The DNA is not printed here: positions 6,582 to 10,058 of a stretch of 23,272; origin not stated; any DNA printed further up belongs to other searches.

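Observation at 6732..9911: Orphan 1060-aa protein fusing an unknown N-terminal domain, an Upf1-like SF1B helicase and a C-terminal DUF2726 nuclease fold: candidate single-gene defence system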

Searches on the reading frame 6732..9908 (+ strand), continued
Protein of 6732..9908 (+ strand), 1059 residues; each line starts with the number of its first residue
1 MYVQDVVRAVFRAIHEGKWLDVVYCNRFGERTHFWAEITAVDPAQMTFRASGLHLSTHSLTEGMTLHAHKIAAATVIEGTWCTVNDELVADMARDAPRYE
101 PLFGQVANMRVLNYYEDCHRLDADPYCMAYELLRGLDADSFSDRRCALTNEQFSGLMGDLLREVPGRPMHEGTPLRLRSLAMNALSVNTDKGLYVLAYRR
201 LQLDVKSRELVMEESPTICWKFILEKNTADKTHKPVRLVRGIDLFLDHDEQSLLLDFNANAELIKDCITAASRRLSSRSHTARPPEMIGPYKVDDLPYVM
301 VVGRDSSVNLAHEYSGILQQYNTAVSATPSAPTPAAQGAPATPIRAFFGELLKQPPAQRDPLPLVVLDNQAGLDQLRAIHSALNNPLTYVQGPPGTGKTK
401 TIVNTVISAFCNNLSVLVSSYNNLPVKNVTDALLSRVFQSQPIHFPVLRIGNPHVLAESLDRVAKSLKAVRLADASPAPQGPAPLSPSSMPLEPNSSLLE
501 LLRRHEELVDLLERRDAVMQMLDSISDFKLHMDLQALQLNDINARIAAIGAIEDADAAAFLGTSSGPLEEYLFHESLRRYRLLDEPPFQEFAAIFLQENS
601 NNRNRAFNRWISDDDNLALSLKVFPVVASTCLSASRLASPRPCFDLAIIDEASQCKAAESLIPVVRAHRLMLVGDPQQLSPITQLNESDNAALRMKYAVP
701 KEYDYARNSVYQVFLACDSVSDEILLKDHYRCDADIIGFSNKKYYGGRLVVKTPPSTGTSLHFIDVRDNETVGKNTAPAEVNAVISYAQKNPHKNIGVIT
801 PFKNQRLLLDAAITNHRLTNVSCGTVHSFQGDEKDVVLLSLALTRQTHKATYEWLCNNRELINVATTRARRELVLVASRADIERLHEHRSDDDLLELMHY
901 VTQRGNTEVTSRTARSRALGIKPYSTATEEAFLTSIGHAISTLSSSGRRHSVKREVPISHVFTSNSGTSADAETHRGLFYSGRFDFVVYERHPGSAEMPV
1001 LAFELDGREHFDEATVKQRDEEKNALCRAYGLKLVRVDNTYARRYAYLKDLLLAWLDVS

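Call 9: find_homologous_proteins(query=window:6732-9908:+, max_evalue=0.00001)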
Query window:6732-9908:+ (1059 aa): 1729 proteins with E <= 0.00001 among 8000 candidates; the best 120 are listed.
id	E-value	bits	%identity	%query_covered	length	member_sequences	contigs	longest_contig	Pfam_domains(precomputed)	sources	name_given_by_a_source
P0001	0.0e+0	2410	100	100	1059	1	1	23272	PF13087.13,PF13086.13,PF01443.25,PF13604.13,PF13245.13,PF10881.15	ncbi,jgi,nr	ncbi:MAG: AAA family ATPase [Coriobacteriales bacterium]|jgi:hypothetical protein|nr:AAA family ATPa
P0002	0.0e+0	1043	48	99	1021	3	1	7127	PF13087.13,PF13086.13,PF01443.25,PF13604.13,PF13245.13,PF10881.15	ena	-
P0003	2.7e-298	1010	45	83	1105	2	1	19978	PF13087.13,PF13086.13,PF01443.25,PF13604.13,PF13245.13,PF10881.15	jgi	jgi:superfamily I DNA/RNA helicase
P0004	3.2e-280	951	45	99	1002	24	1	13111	PF13087.13,PF13086.13,PF01443.25,PF13604.13,PF13245.13,PF18741.8,PF10881.15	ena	-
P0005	1.0e-279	949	45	100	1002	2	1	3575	PF13087.13,PF13086.13,PF13245.13,PF10881.15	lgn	-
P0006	3.8e-274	930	44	99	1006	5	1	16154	PF13087.13,PF13086.13,PF01443.25,PF13604.13,PF13245.13,PF10881.15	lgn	-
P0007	3.1e-273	927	44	100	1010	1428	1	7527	PF13087.13,PF13086.13,PF01443.25,PF13604.13,PF13245.13,PF10881.15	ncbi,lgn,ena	-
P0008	6.5e-273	926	44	99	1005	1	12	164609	PF13087.13,PF13086.13,PF01443.25,PF13604.13,PF13245.13,PF10881.15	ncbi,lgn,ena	-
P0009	7.1e-273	926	43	99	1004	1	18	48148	PF13087.13,PF13086.13,PF13604.13,PF13245.13,PF10881.15,PF09848.16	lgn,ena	-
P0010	3.6e-272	924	43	99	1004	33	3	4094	PF13087.13,PF13086.13,PF01443.25,PF13604.13,PF13245.13,PF10881.15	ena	-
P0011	5.6e-272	923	44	100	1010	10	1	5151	PF13087.13,PF13086.13,PF01443.25,PF13604.13,PF13245.13,PF10881.15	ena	-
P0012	1.1e-271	922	43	99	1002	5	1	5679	PF13087.13,PF13086.13,PF01443.25,PF13245.13,PF10881.15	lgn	-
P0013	1.2e-271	922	45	99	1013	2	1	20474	PF13087.13,PF13086.13,PF01443.25,PF13604.13,PF13245.13,PF18741.8,PF10881.15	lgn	-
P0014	1.3e-271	922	43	99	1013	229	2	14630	PF13087.13,PF13086.13,PF01443.25,PF13604.13,PF13245.13,PF10881.15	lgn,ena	-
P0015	5.8e-271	920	43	99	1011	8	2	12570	PF13087.13,PF13086.13,PF01443.25,PF13604.13,PF13245.13,PF10881.15,PF09848.16,PF00580.28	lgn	-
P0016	6.7e-271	920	43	99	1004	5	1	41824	PF13087.13,PF13086.13,PF01443.25,PF13604.13,PF13245.13,PF10881.15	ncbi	-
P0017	7.0e-271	920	44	100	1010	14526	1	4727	PF13087.13,PF13086.13,PF01443.25,PF13604.13,PF13245.13,PF10881.15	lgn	-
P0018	1.5e-270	919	43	99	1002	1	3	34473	PF13087.13,PF13086.13,PF01443.25,PF13245.13,PF10881.15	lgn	-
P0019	2.3e-270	918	44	99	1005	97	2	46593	PF13087.13,PF13086.13,PF01443.25,PF13604.13,PF13245.13,PF10881.15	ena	-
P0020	2.5e-270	918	43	99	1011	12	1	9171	PF13087.13,PF13086.13,PF01443.25,PF13604.13,PF13245.13,PF10881.15,PF09848.16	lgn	-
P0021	5.6e-270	917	44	99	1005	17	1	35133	PF13087.13,PF13086.13,PF01443.25,PF13604.13,PF13245.13,PF10881.15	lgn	-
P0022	1.2e-269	916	43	99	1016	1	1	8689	PF13087.13,PF13086.13,PF01443.25,PF13604.13,PF13245.13,PF10881.15,PF09848.16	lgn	-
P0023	1.4e-269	915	43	99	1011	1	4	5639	PF13087.13,PF13086.13,PF01443.25,PF13245.13,PF10881.15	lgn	-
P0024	1.5e-269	915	42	100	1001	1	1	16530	PF13087.13,PF13086.13,PF01443.25,PF13604.13,PF13245.13,PF10881.15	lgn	-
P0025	2.2e-269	915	43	99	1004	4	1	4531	PF13087.13,PF13086.13,PF13604.13,PF13245.13,PF10881.15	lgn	-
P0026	3.7e-269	914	44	99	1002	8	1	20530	PF13087.13,PF13086.13,PF01443.25,PF13604.13,PF13245.13,PF10881.15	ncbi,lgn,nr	ncbi:MAG: AAA domain-containing protein [Ruminococcus sp.]|nr:AAA domain-containing protein [Ruminoc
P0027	3.9e-269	914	43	99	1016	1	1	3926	PF13087.13,PF13086.13,PF01443.25,PF13604.13,PF13245.13,PF10881.15,PF09848.16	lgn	-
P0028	5.4e-269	913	44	100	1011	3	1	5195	PF13087.13,PF13086.13,PF01443.25,PF13604.13,PF13245.13,PF10881.15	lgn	-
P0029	5.7e-269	913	44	99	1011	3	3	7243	PF13087.13,PF13086.13,PF01443.25,PF13604.13,PF13245.13,PF10881.15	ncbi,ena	-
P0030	9.9e-269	913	42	99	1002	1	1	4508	PF13087.13,PF13086.13,PF01443.25,PF13604.13,PF13245.13,PF10881.15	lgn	-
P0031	1.1e-268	912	42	99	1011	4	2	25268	PF13087.13,PF13086.13,PF01443.25,PF13604.13,PF13245.13,PF10881.15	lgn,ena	-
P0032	1.4e-268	912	42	99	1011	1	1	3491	PF13087.13,PF13086.13,PF01443.25,PF13245.13,PF10881.15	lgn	-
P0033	2.6e-268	911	43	99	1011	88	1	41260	PF13087.13,PF13086.13,PF01443.25,PF13604.13,PF13245.13,PF10881.15,PF09848.16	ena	-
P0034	2.9e-268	911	42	99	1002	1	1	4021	PF13087.13,PF13086.13,PF01443.25,PF13604.13,PF13245.13,PF10881.15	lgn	-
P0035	3.0e-268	911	42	100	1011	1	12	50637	PF13087.13,PF13086.13,PF01443.25,PF13604.13,PF13245.13,PF10881.15,PF09848.16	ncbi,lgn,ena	-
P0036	3.1e-268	911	43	99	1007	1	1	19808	PF13087.13,PF13086.13,PF01443.25,PF13245.13,PF10881.15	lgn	-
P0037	3.2e-268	911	42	100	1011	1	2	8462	PF13087.13,PF13086.13,PF01443.25,PF13604.13,PF13245.13,PF10881.15,PF09848.16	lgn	-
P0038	3.7e-268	911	44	100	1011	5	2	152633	PF13087.13,PF13086.13,PF01443.25,PF13604.13,PF13245.13,PF10881.15,PF09848.16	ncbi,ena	-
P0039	4.7e-268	910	42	100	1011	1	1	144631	PF13087.13,PF13086.13,PF01443.25,PF13604.13,PF13245.13,PF10881.15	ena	-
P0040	4.7e-268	910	42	100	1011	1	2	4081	PF13087.13,PF13086.13,PF01443.25,PF13604.13,PF13245.13,PF10881.15,PF09848.16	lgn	-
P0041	4.8e-268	910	44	99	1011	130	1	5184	PF13087.13,PF13086.13,PF01443.25,PF13604.13,PF13245.13,PF10881.15,PF09848.16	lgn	-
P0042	5.0e-268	910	42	100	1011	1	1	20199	PF13087.13,PF13086.13,PF01443.25,PF13604.13,PF13245.13,PF10881.15,PF09848.16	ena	-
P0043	5.2e-268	910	43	100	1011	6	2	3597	PF13087.13,PF13086.13,PF01443.25,PF13604.13,PF13245.13,PF10881.15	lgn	-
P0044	5.6e-268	910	42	100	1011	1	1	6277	PF13087.13,PF13086.13,PF01443.25,PF13604.13,PF13245.13,PF10881.15,PF09848.16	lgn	-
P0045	6.1e-268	910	43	99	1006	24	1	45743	PF13087.13,PF13086.13,PF01443.25,PF13604.13,PF13245.13,PF18741.8,PF10881.15,PF09848.16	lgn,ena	-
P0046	6.8e-268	910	43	99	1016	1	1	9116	PF13087.13,PF13086.13,PF01443.25,PF13604.13,PF13245.13,PF10881.15,PF09848.16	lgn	-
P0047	7.0e-268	910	43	99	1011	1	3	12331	PF13087.13,PF13086.13,PF01443.25,PF13245.13,PF10881.15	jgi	-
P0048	7.1e-268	910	44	99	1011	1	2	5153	PF13087.13,PF13086.13,PF01443.25,PF13245.13,PF10881.15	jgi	-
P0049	7.7e-268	910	42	100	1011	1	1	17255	PF13087.13,PF13086.13,PF01443.25,PF13604.13,PF13245.13,PF10881.15,PF09848.16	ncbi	-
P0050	8.6e-268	909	42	100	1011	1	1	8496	PF13087.13,PF13086.13,PF01443.25,PF13604.13,PF13245.13,PF10881.15,PF09848.16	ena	-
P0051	9.2e-268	909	42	99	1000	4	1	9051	PF13087.13,PF13086.13,PF13604.13,PF13245.13,PF18741.8,PF10881.15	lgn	-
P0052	1.1e-267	909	42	99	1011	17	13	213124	PF13087.13,PF13086.13,PF01443.25,PF13604.13,PF13245.13,PF10881.15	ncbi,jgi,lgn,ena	-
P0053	1.1e-267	909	42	99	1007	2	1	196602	PF13087.13,PF13086.13,PF01443.25,PF13245.13,PF10881.15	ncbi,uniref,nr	ncbi:AAA domain-containing protein [Anaerovorax odorimutans]|uniref:AAA domain-containing protein n=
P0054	1.3e-267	909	42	100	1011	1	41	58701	PF13087.13,PF13086.13,PF01443.25,PF13604.13,PF13245.13,PF10881.15,PF09848.16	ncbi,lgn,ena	-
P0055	1.3e-267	909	42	100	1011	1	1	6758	PF13087.13,PF13086.13,PF01443.25,PF13604.13,PF13245.13,PF10881.15,PF09848.16,PF00580.28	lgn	-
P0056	1.4e-267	909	42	100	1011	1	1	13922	PF13087.13,PF13086.13,PF01443.25,PF13604.13,PF13245.13,PF10881.15,PF09848.16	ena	-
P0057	1.4e-267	909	42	100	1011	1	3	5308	PF13087.13,PF13086.13,PF01443.25,PF13604.13,PF13245.13,PF10881.15,PF09848.16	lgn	-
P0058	1.4e-267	909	42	100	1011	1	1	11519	PF13087.13,PF13086.13,PF01443.25,PF13604.13,PF13245.13,PF10881.15,PF09848.16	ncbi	-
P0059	1.4e-267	909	42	100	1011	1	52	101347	PF13087.13,PF13086.13,PF01443.25,PF13604.13,PF13245.13,PF10881.15,PF09848.16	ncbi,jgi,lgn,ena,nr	ncbi:MAG: DUF2726 domain-containing protein [Lachnospiraceae bacterium]|nr:DUF2726 domain-containing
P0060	1.4e-267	909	42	100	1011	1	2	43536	PF13087.13,PF13086.13,PF01443.25,PF13604.13,PF13245.13,PF10881.15,PF09848.16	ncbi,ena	-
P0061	1.5e-267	909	42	100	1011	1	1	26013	PF13087.13,PF13086.13,PF01443.25,PF13604.13,PF13245.13,PF10881.15,PF09848.16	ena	-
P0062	2.0e-267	908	42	100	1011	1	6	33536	PF13087.13,PF13086.13,PF01443.25,PF13604.13,PF13245.13,PF10881.15,PF09848.16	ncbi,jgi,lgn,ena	-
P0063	2.0e-267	908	42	100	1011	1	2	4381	PF13087.13,PF13086.13,PF01443.25,PF13604.13,PF13245.13,PF10881.15,PF09848.16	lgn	-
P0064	2.0e-267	908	42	99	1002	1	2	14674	PF13087.13,PF13086.13,PF01443.25,PF13604.13,PF13245.13,PF10881.15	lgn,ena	-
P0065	2.1e-267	908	42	99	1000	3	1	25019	PF13087.13,PF13086.13,PF01443.25,PF13604.13,PF13245.13,PF10881.15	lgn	-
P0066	2.2e-267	908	43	99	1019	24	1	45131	PF13087.13,PF13086.13,PF01443.25,PF13604.13,PF13245.13,PF10881.15,PF09848.16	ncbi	-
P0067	2.4e-267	908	44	100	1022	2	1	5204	PF13087.13,PF13086.13,PF01443.25,PF13604.13,PF13245.13,PF10881.15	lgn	-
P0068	2.4e-267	908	43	100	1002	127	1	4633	PF13087.13,PF13086.13,PF01443.25,PF13245.13,PF10881.15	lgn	-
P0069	2.5e-267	908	42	100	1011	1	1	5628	PF13087.13,PF13086.13,PF01443.25,PF13604.13,PF13245.13,PF10881.15,PF09848.16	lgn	-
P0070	2.6e-267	908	42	100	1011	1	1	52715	PF13087.13,PF13086.13,PF01443.25,PF13604.13,PF13245.13,PF10881.15,PF09848.16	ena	-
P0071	2.7e-267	908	42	100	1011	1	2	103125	PF13087.13,PF13086.13,PF01443.25,PF13604.13,PF13245.13,PF10881.15,PF09848.16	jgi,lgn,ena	jgi:hypothetical protein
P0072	3.6e-267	907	42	100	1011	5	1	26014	PF13087.13,PF13086.13,PF01443.25,PF13604.13,PF13245.13,PF10881.15,PF09848.16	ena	-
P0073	3.6e-267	907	43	99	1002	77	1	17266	PF13087.13,PF13086.13,PF13245.13,PF10881.15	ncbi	-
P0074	3.8e-267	907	42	100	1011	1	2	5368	PF13087.13,PF13086.13,PF01443.25,PF13604.13,PF13245.13,PF10881.15,PF09848.16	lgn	-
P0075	3.9e-267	907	42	99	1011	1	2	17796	PF13087.13,PF13086.13,PF01443.25,PF13604.13,PF13245.13,PF10881.15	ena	-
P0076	4.7e-267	907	43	99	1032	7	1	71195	PF13087.13,PF13086.13,PF01443.25,PF13245.13,PF10881.15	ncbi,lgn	-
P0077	5.6e-267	907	44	99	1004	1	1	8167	PF13087.13,PF13086.13,PF01443.25,PF13245.13,PF10881.15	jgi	jgi:DNA-directed RNA polymerase subunit L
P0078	6.5e-267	907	43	100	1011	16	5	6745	PF13087.13,PF13086.13,PF01443.25,PF13604.13,PF13245.13,PF10881.15,PF09848.16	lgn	-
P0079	7.1e-267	906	42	100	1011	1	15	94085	PF13087.13,PF13086.13,PF01443.25,PF13604.13,PF13245.13,PF10881.15,PF09848.16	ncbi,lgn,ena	-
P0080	7.4e-267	906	42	100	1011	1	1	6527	PF13087.13,PF13086.13,PF01443.25,PF13604.13,PF13245.13,PF10881.15,PF09848.16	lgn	-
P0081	7.7e-267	906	43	99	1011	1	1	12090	PF13087.13,PF13086.13,PF01443.25,PF13604.13,PF13245.13,PF10881.15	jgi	-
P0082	7.8e-267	906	43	100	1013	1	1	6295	PF13087.13,PF13086.13,PF01443.25,PF13604.13,PF13245.13,PF10881.15,PF09848.16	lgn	-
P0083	8.7e-267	906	42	99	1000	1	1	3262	PF13087.13,PF13086.13,PF13604.13,PF13245.13,PF18741.8,PF10881.15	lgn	-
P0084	1.2e-266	906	43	99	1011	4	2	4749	PF13087.13,PF13086.13,PF01443.25,PF13604.13,PF13245.13,PF10881.15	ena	-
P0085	1.3e-266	906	42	100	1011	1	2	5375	PF13087.13,PF13086.13,PF01443.25,PF13604.13,PF13245.13,PF10881.15,PF09848.16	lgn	-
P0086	1.5e-266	905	42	99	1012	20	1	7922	PF13087.13,PF13086.13,PF01443.25,PF13604.13,PF13245.13,PF10881.15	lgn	-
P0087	1.5e-266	905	43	99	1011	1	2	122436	PF13087.13,PF13086.13,PF01443.25,PF13604.13,PF13245.13,PF10881.15,PF09848.16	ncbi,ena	-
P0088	1.6e-266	905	43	99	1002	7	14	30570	PF13087.13,PF13086.13,PF01443.25,PF13245.13,PF10881.15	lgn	-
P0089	1.8e-266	905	43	99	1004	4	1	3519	PF13087.13,PF13086.13,PF01443.25,PF13604.13,PF13245.13,PF10881.15,PF09848.16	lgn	-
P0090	2.4e-266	905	42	100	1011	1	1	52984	PF13087.13,PF13086.13,PF01443.25,PF13604.13,PF13245.13,PF10881.15,PF09848.16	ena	-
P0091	3.2e-266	904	42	99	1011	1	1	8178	PF13087.13,PF13086.13,PF01443.25,PF13245.13,PF10881.15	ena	-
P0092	3.3e-266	904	43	99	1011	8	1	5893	PF13087.13,PF13086.13,PF01443.25,PF13604.13,PF13245.13,PF10881.15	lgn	-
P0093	3.5e-266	904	42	100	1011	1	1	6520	PF13087.13,PF13086.13,PF01443.25,PF13604.13,PF13245.13,PF10881.15,PF09848.16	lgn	-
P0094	4.3e-266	904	43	99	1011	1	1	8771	PF13087.13,PF13086.13,PF01443.25,PF13604.13,PF13245.13,PF10881.15,PF09848.16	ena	-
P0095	4.7e-266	904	42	100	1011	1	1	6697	PF13087.13,PF13086.13,PF01443.25,PF13604.13,PF13245.13,PF10881.15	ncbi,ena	-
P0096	5.0e-266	904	42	99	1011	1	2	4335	PF13087.13,PF13086.13,PF01443.25,PF13604.13,PF13245.13,PF10881.15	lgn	-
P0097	5.5e-266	903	42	99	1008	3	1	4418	PF13087.13,PF13086.13,PF01443.25,PF13604.13,PF13245.13,PF10881.15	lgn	-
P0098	6.5e-266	903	43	99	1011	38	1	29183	PF13087.13,PF13086.13,PF01443.25,PF13604.13,PF13245.13,PF10881.15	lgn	-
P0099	6.6e-266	903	43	99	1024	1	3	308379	PF13087.13,PF13086.13,PF13604.13,PF13245.13,PF10881.15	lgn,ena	-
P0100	1.0e-265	903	43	99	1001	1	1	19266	PF13087.13,PF13086.13,PF01443.25,PF13604.13,PF13245.13,PF10881.15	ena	-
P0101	1.1e-265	902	43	98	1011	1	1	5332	PF13087.13,PF13086.13,PF01443.25,PF13604.13,PF13245.13,PF10881.15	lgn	-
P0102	1.1e-265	902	43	99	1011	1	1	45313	PF13087.13,PF13086.13,PF01443.25,PF13245.13,PF10881.15,PF09848.16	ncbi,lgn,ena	-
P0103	1.3e-265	902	43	99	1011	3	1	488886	PF13087.13,PF13086.13,PF01443.25,PF13604.13,PF13245.13,PF10881.15,PF09848.16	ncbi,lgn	-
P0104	1.4e-265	902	43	99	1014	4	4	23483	PF13087.13,PF13086.13,PF01443.25,PF13604.13,PF13245.13,PF10881.15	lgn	-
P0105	1.4e-265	902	42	100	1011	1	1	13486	PF13087.13,PF13086.13,PF01443.25,PF13604.13,PF13245.13,PF10881.15,PF09848.16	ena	-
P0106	1.5e-265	902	42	99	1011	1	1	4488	PF13087.13,PF13086.13,PF01443.25,PF13604.13,PF13245.13,PF10881.15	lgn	-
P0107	1.6e-265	902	42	99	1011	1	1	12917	PF13087.13,PF13086.13,PF01443.25,PF13604.13,PF13245.13,PF10881.15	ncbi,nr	ncbi:MAG: AAA domain-containing protein [Lachnospiraceae bacterium]|nr:AAA domain-containing protein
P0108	1.7e-265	902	43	99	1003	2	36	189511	PF13087.13,PF13086.13,PF01443.25,PF13245.13,PF10881.15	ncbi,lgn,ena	-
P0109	2.0e-265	902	42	99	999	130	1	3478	PF13087.13,PF13086.13,PF01443.25,PF13604.13,PF13245.13,PF10881.15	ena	-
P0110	2.1e-265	902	42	99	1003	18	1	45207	PF13087.13,PF13086.13,PF01443.25,PF13604.13,PF13245.13,PF10881.15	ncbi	-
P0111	2.3e-265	901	42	99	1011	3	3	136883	PF13087.13,PF13086.13,PF01443.25,PF13604.13,PF13245.13,PF10881.15,PF09848.16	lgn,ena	-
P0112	2.5e-265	901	42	100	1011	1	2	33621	PF13087.13,PF13086.13,PF13604.13,PF13245.13,PF10881.15,PF09848.16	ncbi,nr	ncbi:MAG: AAA domain-containing protein [Butyrivibrio sp.]|nr:AAA domain-containing protein [Acetati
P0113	2.5e-265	901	44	99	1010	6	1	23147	PF13087.13,PF13086.13,PF01443.25,PF13245.13,PF10881.15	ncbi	-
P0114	2.6e-265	901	42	100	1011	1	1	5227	PF13087.13,PF13086.13,PF01443.25,PF13604.13,PF13245.13,PF10881.15,PF09848.16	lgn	-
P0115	2.7e-265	901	43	100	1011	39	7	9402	PF13087.13,PF13086.13,PF01443.25,PF13604.13,PF13245.13,PF10881.15,PF09848.16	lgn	-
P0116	2.8e-265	901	42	99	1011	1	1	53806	PF13087.13,PF13086.13,PF01443.25,PF13604.13,PF13245.13,PF10881.15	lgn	-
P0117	2.8e-265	901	42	99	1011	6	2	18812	PF13087.13,PF13086.13,PF01443.25,PF13604.13,PF13245.13,PF10881.15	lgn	-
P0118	3.1e-265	901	42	100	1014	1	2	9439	PF13087.13,PF13086.13,PF01443.25,PF13604.13,PF13245.13,PF10881.15,PF09848.16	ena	-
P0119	3.1e-265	901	42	100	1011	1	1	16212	PF13087.13,PF13086.13,PF01443.25,PF13604.13,PF13245.13,PF10881.15,PF09848.16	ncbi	-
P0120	3.9e-265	901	43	98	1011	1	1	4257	PF13087.13,PF13086.13,PF01443.25,PF13604.13,PF13245.13,PF10881.15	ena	-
